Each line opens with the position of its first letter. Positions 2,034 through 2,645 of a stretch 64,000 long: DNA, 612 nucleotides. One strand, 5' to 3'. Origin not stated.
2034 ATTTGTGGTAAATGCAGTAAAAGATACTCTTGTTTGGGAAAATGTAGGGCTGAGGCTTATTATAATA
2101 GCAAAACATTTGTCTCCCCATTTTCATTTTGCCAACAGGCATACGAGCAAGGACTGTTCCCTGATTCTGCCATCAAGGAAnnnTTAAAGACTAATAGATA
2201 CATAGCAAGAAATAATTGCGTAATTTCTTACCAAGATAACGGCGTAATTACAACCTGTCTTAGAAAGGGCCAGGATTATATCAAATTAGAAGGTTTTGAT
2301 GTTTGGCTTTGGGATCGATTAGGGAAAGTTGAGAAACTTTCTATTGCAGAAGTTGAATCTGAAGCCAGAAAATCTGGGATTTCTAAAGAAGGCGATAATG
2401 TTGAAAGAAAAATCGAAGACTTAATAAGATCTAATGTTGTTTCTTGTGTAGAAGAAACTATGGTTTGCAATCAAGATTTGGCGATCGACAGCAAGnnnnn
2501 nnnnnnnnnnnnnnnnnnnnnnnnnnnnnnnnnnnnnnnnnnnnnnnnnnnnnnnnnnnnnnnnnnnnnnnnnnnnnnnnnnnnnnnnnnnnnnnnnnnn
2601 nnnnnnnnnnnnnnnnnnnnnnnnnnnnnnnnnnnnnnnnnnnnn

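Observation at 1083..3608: Radical SAM/SPASM enzyme fused to a class I methyltransferase domain (841 aa)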

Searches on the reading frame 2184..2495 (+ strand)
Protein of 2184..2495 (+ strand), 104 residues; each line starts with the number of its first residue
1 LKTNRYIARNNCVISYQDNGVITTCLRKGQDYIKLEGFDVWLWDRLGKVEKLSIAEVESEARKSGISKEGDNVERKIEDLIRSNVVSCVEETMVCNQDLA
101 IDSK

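Call 27: search_protein_families(library=pfam, alignment_id=A4, max_evalue=10)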
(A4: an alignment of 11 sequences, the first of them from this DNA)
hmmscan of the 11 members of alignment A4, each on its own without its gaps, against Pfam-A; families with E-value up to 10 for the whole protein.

A. member 1, seq(98 aa): 1 family
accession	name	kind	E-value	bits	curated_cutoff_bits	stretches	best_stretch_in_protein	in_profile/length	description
PF14005.11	YpjP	-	0.099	13.1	27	1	53-93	6-46/134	YpjP-like protein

B. families by the number of members that match (of 11 scanned): 11 families
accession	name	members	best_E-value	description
PF19184.5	DUF5866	2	0.027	Family of unknown function (DUF5866)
PF24406.1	nSTAND_NTPase4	1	0.0025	Novel STAND NTPase 4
PF10656.15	DUF2483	1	0.0075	Hypothetical protein of unknown function (DUF2483)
PF15977.11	HTH_46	1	0.035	Winged helix-turn-helix DNA binding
PF18923.6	DUF5673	1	0.036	Domain of unknown function (DUF5673)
PF19785.4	UPF0738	1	0.037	Family of unknown function (UPF0738)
PF13887.11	MYRF_ICA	1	0.038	Myelin regulatory factor ICA domain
PF08388.16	GIIM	1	0.047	Group II intron, maturase-specific domain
PF14005.11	YpjP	1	0.099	YpjP-like protein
PF02755.20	RPEL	1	0.17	RPEL repeat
PF24552.1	Defensin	1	0.18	Defensin-like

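Call 53: predict_structure(alignment_id=A7)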
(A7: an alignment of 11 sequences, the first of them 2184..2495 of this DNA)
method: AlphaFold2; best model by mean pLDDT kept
length: 104 residues; sequences in the alignment: 11
mean_pLDDT: 83.9   pTM: 0.74
mean pLDDT of the five models: 83.9, 80.4, 79.5, 77.1, 74.1
residues with pLDDT >= 90: 72; 70-90: 15; 50-70: 2; < 50: 15
segments of 3 or more residues with pLDDT < 50: 92-104
pLDDT, mean of each block of 10 residues (from residue 1): 77 91 92 94 94 93 89 92 91 43 41
secondary structure, 60 per line:
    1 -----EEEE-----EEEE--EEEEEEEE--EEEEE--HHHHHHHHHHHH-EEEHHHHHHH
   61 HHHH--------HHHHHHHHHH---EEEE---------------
elements in order: E6-9 E15-18 E21-28 E31-35 H38-49 E51-53 H54-64 H73-82 E86-89
